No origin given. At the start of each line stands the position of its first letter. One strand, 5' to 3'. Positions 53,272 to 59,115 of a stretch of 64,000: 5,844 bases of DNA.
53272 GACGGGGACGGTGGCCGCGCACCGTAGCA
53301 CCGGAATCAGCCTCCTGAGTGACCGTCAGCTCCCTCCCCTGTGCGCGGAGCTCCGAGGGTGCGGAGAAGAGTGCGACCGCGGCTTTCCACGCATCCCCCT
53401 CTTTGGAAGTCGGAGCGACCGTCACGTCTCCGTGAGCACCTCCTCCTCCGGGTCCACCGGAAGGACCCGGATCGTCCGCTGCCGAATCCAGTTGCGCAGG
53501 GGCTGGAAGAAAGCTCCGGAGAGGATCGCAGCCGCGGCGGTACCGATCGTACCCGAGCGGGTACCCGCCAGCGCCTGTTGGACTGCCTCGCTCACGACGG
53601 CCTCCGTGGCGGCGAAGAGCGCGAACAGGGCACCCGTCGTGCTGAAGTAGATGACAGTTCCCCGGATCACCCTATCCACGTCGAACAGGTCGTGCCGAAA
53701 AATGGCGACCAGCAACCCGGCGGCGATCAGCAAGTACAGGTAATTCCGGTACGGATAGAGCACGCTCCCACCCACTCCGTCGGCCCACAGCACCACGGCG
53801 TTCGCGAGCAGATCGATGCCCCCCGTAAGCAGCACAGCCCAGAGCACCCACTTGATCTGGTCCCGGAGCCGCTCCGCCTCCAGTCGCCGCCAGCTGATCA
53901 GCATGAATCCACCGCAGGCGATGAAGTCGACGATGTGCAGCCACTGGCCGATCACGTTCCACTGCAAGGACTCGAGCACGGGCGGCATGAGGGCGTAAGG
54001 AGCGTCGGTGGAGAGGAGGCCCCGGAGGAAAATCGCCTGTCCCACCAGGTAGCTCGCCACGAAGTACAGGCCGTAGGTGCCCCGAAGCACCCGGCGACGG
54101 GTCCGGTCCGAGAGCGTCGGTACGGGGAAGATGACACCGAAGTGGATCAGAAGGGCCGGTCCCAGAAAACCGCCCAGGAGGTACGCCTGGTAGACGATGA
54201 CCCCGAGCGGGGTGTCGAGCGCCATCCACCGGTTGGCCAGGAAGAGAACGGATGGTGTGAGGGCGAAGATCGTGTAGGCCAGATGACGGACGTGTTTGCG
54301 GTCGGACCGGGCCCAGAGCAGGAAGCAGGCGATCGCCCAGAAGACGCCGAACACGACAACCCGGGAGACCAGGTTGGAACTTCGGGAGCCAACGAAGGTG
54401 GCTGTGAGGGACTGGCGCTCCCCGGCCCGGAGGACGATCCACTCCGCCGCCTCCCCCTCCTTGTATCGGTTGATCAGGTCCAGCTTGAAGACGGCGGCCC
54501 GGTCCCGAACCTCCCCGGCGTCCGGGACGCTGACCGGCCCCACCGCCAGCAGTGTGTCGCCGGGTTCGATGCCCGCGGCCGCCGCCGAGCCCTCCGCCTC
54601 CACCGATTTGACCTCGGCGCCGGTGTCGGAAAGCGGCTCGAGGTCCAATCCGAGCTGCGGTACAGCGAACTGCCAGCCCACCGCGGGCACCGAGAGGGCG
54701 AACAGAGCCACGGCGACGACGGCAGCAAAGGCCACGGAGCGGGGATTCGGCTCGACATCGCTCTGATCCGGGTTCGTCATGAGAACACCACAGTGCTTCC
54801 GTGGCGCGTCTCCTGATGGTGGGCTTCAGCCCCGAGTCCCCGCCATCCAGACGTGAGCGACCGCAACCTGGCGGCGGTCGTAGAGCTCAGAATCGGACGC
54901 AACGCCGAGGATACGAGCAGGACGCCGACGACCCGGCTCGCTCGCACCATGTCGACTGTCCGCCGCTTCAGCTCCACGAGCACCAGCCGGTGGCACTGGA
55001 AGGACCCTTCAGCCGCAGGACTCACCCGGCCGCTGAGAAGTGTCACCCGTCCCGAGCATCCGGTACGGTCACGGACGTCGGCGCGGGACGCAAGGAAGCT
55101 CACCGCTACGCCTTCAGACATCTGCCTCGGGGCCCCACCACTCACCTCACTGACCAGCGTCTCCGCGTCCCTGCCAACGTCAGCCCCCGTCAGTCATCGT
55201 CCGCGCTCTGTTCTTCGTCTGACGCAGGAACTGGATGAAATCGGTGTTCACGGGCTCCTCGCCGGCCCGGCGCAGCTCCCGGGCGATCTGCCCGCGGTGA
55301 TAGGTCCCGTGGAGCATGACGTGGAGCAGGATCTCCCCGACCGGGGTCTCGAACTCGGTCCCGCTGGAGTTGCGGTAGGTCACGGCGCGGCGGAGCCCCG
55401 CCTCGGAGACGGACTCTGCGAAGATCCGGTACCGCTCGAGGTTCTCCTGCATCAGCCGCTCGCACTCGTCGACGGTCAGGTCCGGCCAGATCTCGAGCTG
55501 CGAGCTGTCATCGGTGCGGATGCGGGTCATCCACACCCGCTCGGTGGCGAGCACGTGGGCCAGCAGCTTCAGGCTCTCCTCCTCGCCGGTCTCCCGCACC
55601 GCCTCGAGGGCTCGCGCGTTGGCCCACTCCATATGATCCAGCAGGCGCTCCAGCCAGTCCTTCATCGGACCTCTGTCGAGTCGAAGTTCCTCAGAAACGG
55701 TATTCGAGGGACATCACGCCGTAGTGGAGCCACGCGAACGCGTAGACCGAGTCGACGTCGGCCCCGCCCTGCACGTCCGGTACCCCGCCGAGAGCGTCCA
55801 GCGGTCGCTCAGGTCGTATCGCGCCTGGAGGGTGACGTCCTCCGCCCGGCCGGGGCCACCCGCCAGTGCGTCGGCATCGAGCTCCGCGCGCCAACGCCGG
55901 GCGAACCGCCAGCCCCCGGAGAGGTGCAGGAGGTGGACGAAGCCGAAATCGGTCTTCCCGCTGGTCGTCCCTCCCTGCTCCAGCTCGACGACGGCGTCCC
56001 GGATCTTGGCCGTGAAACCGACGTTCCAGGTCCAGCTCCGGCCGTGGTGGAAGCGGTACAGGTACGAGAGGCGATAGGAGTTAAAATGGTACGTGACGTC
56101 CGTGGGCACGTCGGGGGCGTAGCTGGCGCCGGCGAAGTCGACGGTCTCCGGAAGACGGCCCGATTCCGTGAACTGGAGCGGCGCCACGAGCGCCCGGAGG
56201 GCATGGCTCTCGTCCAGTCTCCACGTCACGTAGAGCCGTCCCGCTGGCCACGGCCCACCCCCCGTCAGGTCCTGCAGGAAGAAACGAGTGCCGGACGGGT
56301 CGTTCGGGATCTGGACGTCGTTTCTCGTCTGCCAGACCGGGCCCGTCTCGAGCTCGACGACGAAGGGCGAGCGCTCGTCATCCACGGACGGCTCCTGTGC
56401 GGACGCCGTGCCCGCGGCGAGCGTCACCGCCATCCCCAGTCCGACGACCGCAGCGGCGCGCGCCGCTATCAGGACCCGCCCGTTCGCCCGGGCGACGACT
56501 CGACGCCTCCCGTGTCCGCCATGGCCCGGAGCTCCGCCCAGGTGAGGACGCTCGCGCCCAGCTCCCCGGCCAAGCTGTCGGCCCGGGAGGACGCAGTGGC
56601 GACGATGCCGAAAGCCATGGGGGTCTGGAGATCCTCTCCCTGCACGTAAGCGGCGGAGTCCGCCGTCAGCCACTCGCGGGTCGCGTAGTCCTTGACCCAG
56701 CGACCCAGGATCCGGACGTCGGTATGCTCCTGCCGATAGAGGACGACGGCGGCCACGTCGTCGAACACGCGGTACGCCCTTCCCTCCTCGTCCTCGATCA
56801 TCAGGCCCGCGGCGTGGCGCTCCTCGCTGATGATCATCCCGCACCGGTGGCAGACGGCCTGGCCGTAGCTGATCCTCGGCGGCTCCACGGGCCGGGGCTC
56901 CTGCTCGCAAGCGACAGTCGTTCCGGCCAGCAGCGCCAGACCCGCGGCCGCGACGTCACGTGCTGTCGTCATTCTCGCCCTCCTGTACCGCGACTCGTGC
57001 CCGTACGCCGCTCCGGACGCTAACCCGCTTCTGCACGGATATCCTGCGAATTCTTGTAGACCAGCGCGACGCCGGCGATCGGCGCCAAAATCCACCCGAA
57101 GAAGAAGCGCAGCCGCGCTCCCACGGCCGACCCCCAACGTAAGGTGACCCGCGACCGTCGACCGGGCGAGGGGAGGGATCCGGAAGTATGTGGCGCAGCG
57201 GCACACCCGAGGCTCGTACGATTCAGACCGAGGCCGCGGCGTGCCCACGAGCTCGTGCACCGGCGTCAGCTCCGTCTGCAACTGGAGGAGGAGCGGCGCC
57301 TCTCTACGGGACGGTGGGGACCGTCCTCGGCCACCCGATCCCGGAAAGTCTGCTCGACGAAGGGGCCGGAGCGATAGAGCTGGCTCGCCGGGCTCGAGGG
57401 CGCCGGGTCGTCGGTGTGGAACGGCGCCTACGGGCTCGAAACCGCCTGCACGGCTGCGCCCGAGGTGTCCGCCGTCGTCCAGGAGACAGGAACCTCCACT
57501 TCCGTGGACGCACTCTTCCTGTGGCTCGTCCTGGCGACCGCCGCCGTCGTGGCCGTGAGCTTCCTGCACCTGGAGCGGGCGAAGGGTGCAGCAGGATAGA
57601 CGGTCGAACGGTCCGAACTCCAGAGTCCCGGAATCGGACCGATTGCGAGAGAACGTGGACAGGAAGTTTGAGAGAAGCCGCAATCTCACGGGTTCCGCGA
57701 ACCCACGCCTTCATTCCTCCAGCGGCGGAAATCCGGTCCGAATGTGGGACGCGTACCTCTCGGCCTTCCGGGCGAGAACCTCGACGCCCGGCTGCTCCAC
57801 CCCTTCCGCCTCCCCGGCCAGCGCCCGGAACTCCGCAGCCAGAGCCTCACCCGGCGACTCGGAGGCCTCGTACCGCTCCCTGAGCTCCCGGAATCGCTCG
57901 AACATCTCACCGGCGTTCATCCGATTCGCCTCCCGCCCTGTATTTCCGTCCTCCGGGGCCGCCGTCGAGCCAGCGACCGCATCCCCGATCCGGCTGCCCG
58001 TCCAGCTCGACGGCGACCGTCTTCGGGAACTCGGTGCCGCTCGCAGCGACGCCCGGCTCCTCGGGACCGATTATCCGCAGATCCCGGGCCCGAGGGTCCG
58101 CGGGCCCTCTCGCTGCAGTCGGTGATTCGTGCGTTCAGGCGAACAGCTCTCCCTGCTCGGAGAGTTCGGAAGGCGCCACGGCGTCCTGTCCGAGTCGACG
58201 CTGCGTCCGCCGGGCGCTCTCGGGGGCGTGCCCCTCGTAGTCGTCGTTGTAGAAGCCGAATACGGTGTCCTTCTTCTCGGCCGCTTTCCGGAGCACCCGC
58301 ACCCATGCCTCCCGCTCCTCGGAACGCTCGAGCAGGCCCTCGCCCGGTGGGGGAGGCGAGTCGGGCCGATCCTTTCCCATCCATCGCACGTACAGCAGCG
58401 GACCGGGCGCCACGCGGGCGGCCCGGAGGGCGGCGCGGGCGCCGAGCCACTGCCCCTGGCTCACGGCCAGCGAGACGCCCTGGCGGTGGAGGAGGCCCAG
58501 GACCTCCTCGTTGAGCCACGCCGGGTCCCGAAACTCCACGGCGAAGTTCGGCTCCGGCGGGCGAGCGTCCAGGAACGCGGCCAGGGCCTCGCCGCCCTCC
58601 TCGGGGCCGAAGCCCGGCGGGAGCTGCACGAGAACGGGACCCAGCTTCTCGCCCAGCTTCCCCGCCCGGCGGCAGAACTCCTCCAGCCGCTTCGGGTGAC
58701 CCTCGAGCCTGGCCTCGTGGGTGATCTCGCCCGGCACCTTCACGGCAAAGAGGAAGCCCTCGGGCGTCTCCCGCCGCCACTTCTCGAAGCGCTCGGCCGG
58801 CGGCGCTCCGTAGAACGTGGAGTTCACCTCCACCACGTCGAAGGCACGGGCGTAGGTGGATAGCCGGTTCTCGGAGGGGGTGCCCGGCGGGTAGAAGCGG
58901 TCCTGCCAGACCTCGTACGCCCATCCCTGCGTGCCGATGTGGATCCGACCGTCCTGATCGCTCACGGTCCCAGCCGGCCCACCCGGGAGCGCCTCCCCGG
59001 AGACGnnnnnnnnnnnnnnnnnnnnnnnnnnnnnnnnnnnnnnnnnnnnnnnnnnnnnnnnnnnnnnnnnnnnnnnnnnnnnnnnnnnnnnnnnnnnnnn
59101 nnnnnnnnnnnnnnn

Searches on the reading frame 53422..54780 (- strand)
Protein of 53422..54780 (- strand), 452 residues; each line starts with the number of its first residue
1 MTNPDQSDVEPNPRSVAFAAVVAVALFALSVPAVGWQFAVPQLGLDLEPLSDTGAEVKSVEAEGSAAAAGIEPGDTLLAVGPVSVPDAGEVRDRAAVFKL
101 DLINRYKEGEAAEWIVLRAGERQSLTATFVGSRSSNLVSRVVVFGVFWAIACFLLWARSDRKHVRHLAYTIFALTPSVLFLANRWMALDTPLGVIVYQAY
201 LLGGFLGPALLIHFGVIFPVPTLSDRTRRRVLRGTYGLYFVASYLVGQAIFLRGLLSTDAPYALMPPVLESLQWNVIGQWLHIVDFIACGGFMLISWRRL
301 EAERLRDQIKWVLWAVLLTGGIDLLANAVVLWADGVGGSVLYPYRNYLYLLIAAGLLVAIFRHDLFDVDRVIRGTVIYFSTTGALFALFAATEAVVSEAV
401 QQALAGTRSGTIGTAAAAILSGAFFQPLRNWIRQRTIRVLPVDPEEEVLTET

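Call 3: search_protein_families(library=pfam, proteins=[window:53422-54780:-], max_evalue=0.01)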
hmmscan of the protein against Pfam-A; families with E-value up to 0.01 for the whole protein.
window:53422-54780:- (452 aa): 3 families
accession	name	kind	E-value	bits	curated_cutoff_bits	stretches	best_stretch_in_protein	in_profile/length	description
PF00595.29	PDZ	-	4.1e-05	24.3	23.2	1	43-90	12-62/81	PDZ domain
PF17820.7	PDZ_6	-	9.7e-05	22.5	27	1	57-92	2-37/54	PDZ domain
PF13180.12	PDZ_2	-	0.00051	20.7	27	1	41-125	1-76/80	PDZ domain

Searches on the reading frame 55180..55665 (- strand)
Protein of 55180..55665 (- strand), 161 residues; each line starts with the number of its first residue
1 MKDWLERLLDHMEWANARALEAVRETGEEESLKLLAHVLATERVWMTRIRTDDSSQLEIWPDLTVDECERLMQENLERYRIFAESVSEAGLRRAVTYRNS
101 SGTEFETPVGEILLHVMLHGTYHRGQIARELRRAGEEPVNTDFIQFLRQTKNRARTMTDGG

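Call 3: search_protein_families(library=pfam, proteins=[window:55180-55665:-], max_evalue=0.01)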
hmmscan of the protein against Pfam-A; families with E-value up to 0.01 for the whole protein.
window:55180-55665:- (161 aa): 3 families
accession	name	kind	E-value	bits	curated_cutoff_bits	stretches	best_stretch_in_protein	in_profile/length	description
PF05163.17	DinB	-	3e-18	66.8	23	1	32-151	43-162/165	DinB family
PF12867.12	DinB_2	-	3.5e-06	27.9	24.8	1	6-127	7-128/128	DinB superfamily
PF04978.18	MST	-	0.0014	19.5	27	1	26-128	32-141/149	Mycothiol-S-transferase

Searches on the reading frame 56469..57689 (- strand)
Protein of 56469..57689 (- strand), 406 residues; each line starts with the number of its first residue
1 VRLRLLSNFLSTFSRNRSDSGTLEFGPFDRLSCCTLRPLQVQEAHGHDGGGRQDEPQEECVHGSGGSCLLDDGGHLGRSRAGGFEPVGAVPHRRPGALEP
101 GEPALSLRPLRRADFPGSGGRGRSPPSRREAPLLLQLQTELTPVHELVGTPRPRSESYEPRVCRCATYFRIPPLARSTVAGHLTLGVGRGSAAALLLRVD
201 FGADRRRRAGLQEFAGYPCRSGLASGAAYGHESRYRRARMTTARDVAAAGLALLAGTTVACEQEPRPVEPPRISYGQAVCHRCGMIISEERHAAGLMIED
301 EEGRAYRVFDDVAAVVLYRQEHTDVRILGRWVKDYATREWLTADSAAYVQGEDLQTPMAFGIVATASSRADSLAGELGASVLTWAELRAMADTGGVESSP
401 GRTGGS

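Call 3: search_protein_families(library=pfam, proteins=[window:56469-57689:-], max_evalue=0.01)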
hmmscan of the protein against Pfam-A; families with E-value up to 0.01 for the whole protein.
window:56469-57689:- (406 aa): 1 family
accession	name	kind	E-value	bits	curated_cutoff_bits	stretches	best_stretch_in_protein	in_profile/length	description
PF05573.18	NosL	-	2e-08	35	24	1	277-388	7-127/131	NosL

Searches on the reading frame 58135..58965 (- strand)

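Call 3: search_protein_families(library=pfam, proteins=[window:58135-58965:-], max_evalue=0.01)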
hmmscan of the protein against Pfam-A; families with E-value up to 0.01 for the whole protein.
window:58135-58965:- (276 aa): 1 family
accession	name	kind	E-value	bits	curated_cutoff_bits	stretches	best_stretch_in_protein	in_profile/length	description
PF01904.24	DUF72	-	5.8e-56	190.4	25.3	1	25-256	1-216/217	Protein of unknown function DUF72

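Call 4: search_protein_families(library=ncbifam, proteins=[window:58135-58965:-], max_evalue=0.01)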
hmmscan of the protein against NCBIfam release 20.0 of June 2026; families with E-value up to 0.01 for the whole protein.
window:58135-58965:- (276 aa): 1 family
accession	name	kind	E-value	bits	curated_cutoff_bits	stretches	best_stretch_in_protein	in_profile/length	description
NF007637.0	PRK10302.1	equivalog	5e-23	81.7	412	1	33-152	20-138/272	hypothetical protein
